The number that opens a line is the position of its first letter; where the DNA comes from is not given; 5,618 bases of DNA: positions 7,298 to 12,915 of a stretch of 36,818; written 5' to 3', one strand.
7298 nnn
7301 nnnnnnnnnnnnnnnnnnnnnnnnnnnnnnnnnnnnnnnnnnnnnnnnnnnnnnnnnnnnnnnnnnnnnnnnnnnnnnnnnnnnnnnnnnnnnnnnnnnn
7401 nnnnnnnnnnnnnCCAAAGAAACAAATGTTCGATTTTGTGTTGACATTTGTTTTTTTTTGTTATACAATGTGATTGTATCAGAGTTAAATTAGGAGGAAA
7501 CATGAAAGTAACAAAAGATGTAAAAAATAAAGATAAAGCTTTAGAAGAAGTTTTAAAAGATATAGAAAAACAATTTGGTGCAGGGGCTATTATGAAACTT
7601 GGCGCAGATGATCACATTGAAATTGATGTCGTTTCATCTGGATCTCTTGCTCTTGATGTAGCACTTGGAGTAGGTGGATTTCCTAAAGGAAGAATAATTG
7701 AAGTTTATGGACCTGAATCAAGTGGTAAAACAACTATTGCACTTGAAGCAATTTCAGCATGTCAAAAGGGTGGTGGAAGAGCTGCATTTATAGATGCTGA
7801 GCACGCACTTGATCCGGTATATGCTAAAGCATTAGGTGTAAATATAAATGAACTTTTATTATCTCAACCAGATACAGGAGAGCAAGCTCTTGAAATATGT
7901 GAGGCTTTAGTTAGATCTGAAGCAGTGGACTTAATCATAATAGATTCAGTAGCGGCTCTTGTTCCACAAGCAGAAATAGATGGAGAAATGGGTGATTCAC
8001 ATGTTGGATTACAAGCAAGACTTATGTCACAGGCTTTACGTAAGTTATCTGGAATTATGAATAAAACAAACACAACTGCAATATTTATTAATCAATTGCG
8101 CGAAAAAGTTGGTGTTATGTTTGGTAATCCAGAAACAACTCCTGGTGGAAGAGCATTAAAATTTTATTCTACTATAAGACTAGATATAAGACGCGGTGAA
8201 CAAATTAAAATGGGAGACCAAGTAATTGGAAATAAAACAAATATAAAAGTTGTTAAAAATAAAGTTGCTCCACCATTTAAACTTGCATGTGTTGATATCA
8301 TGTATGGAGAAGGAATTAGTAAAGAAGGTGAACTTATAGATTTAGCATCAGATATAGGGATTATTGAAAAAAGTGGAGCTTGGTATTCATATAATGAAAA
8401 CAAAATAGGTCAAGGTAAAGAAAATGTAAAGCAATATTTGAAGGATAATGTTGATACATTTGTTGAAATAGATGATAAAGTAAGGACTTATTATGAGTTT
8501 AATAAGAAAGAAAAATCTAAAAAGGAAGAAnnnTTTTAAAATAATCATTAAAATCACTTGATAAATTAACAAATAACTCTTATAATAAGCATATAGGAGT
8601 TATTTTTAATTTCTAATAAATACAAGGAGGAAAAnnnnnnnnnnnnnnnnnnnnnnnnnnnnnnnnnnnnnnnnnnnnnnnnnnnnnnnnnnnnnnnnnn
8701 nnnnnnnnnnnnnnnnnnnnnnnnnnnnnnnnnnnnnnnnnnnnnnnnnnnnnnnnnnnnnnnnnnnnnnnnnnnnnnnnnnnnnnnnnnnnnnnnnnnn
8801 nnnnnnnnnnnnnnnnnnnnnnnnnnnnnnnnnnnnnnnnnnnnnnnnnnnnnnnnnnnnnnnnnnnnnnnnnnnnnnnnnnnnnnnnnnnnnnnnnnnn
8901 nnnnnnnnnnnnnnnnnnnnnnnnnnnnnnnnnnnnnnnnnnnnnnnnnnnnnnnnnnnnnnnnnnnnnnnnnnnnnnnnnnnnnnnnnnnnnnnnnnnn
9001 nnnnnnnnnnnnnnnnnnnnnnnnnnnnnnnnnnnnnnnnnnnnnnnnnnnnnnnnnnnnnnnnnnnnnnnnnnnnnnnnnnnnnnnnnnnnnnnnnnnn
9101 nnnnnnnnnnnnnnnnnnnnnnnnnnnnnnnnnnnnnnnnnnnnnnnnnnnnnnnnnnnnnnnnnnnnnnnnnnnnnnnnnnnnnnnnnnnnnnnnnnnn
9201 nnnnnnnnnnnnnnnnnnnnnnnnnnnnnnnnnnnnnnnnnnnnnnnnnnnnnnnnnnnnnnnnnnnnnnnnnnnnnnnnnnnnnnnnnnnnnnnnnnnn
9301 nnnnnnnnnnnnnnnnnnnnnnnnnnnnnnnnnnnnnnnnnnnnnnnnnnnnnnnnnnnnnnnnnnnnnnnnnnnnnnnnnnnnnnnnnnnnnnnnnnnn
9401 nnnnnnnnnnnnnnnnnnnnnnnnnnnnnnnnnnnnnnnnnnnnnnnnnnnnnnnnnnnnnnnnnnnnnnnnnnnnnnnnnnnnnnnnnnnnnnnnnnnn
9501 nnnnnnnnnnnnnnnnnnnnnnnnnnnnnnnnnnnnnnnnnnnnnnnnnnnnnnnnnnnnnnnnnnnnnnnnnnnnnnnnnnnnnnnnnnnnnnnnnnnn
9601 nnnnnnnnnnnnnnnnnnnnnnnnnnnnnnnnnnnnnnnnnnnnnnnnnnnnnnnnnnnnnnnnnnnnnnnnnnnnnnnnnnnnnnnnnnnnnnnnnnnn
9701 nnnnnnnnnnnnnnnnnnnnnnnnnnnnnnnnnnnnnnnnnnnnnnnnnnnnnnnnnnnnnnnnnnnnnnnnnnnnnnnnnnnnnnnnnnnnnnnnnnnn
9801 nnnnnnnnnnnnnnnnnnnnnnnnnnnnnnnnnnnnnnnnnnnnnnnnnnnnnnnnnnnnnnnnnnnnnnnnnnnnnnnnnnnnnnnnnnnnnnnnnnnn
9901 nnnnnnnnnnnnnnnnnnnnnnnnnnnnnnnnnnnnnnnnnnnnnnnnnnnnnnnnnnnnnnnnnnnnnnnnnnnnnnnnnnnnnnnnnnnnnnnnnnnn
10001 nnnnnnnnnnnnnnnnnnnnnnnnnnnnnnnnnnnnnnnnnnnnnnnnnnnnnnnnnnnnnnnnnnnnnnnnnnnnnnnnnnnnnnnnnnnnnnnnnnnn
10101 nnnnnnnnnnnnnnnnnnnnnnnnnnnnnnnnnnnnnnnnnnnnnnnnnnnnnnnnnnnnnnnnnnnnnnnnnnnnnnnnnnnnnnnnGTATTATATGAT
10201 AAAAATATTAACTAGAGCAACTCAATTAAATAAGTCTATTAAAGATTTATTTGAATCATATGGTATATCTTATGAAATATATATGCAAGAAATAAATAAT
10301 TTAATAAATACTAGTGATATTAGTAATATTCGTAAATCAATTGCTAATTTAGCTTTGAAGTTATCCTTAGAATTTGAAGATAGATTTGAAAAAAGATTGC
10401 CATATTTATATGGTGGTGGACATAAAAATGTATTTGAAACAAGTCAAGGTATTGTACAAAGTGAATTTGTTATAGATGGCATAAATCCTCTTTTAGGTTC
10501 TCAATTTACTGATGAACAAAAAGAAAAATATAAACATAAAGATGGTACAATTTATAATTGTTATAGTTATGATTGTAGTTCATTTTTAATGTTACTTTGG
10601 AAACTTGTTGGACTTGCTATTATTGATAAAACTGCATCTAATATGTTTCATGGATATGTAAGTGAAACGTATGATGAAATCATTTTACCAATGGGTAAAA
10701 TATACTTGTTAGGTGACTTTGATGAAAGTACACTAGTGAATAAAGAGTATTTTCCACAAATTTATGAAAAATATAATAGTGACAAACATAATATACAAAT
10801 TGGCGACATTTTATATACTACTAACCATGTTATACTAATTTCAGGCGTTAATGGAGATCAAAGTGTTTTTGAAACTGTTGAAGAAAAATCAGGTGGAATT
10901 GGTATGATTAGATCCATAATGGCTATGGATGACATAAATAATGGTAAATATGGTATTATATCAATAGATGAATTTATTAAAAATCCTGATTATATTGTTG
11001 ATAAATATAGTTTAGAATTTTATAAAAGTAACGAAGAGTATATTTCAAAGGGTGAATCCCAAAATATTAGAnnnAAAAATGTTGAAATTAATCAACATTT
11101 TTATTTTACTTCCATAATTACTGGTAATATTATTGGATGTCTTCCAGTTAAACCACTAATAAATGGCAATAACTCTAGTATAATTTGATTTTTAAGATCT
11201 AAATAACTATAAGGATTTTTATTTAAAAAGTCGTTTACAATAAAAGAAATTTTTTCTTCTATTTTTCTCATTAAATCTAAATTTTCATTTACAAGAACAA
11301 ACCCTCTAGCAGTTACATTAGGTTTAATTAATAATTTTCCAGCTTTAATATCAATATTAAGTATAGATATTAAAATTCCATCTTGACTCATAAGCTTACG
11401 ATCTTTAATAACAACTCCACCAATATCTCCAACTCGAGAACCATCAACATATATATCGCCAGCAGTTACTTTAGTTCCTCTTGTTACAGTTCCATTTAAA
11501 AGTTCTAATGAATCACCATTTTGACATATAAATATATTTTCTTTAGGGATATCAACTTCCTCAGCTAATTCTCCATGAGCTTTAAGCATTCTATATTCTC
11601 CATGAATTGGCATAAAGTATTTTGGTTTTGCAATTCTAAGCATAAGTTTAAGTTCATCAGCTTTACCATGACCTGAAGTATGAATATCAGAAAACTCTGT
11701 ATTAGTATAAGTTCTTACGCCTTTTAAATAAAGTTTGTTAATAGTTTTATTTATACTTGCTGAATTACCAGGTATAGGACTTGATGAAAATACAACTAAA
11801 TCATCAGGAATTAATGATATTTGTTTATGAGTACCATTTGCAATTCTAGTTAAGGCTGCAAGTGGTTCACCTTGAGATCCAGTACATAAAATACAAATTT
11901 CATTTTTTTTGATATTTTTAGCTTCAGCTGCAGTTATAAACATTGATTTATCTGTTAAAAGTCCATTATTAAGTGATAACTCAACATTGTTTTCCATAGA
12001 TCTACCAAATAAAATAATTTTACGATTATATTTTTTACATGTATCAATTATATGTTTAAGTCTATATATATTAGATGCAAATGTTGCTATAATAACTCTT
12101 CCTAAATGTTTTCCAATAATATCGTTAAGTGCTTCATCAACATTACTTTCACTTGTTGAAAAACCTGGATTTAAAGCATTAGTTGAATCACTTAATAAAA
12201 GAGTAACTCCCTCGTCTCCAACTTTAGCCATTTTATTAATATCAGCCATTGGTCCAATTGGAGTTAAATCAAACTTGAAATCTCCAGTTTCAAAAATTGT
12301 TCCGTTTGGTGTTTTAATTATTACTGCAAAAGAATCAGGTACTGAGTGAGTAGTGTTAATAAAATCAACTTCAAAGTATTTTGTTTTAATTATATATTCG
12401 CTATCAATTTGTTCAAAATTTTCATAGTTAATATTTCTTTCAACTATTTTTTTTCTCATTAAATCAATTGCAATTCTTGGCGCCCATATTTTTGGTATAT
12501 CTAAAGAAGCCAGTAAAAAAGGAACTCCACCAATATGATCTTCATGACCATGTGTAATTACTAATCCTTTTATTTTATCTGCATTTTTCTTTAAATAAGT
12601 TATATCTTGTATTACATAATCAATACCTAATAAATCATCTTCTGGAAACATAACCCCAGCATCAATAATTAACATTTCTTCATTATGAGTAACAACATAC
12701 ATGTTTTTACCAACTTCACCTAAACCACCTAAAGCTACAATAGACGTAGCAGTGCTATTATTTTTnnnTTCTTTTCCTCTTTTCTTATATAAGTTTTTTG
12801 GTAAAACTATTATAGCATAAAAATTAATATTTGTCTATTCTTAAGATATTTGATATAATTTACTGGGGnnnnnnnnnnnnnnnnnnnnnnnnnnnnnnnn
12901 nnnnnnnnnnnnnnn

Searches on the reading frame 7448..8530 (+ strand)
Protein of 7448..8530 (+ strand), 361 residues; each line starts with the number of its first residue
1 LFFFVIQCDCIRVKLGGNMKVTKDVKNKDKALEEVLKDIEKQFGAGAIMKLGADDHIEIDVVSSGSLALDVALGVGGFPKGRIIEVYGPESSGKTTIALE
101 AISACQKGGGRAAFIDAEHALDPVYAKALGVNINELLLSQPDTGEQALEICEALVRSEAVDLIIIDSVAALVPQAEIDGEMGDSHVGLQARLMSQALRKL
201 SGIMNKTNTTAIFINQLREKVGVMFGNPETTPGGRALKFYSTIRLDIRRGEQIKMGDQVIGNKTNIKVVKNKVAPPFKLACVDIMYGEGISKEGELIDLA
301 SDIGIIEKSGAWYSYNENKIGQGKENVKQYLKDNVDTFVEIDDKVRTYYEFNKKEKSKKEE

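Call 10: search_protein_families(library=pfam, proteins=[window:7448-8530:+], max_evalue=0.01)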
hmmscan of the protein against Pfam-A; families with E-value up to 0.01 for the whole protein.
window:7448-8530:+ (361 aa): 8 families
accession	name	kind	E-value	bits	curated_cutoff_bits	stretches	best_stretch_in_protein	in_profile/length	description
PF00154.27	RecA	-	2.5e-139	463.6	27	1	30-291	1-262/262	recA bacterial DNA recombination protein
PF21096.2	RecA_C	-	3.3e-25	88.4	27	1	294-349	1-56/57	RecA C-terminal domain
PF08423.17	Rad51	-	2.5e-11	43.7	22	1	61-251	7-213/244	Rad51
PF06745.19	ATPase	-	1.5e-08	34.7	26.6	1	68-220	7-167/231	KaiC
PF13481.12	AAA_25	-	2.9e-05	24.2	27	1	78-212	30-185/195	AAA domain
PF13479.12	AAA_24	-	5.2e-05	23.6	27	1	84-173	5-78/195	AAA domain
PF01637.24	ATPase_2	-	0.00071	19.9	33.2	1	82-128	21-67/225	ATPase domain predominantly from Archaea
PF13191.12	AAA_16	-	0.0018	19.2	32.6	1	81-216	24-140/167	AAA ATPase domain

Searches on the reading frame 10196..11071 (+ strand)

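Call 11: search_protein_families(library=pfam, proteins=[window:10196-11071:+], max_evalue=0.01)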
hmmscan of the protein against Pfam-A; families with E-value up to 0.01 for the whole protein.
window:10196-11071:+ (292 aa): 1 family
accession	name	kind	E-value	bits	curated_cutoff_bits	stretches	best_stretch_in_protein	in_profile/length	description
PF00877.26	NLPC_P60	-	0.0098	16.3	23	0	124-214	13-70/105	NlpC/P60 family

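Call 98: search_protein_families(library=ncbifam, proteins=[window:10196-11071:+], max_evalue=0.01)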
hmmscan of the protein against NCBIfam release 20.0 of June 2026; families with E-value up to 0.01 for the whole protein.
window:10196-11071:+ (292 aa): 0 families

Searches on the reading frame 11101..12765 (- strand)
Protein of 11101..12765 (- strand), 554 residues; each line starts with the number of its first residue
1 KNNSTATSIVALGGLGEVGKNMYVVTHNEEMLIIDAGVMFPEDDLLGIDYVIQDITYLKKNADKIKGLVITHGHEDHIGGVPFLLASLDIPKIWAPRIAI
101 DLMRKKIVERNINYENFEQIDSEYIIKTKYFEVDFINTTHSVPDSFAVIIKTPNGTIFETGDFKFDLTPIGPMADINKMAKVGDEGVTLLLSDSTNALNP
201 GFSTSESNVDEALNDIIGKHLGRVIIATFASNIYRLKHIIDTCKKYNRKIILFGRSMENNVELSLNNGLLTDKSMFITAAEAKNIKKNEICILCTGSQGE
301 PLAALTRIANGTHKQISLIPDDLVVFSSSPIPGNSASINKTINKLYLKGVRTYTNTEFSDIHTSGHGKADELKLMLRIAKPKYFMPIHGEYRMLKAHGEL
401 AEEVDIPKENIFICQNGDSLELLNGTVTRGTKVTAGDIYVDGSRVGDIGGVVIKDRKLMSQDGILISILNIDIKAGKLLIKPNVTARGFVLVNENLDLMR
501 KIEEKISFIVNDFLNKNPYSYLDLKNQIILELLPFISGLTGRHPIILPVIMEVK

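Call 11: search_protein_families(library=pfam, proteins=[window:11101-12765:-], max_evalue=0.01)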
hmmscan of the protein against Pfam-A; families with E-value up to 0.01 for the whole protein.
window:11101-12765:- (554 aa): 5 families
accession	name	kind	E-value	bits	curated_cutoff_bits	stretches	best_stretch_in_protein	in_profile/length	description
PF22505.1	RNase_J_b_CASP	-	1.7e-48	164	27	1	222-345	2-126/126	Ribonuclease J, beta-CASP domain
PF17770.6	RNase_J_C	-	6.1e-22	79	23.8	1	452-553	1-102/102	Ribonuclease J C-terminal domain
PF00753.33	Lactamase_B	-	1.1e-13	52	22.7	1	16-104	2-83/196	Metallo-beta-lactamase superfamily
PF07521.17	RMMBL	-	1.3e-11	44.8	21.6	1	358-405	8-57/63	Zn-dependent metallo-hydrolase RNA specificity domain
PF12706.13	Lactamase_B_2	-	1.3e-07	31.8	27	1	55-164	22-144/200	Beta-lactamase superfamily domain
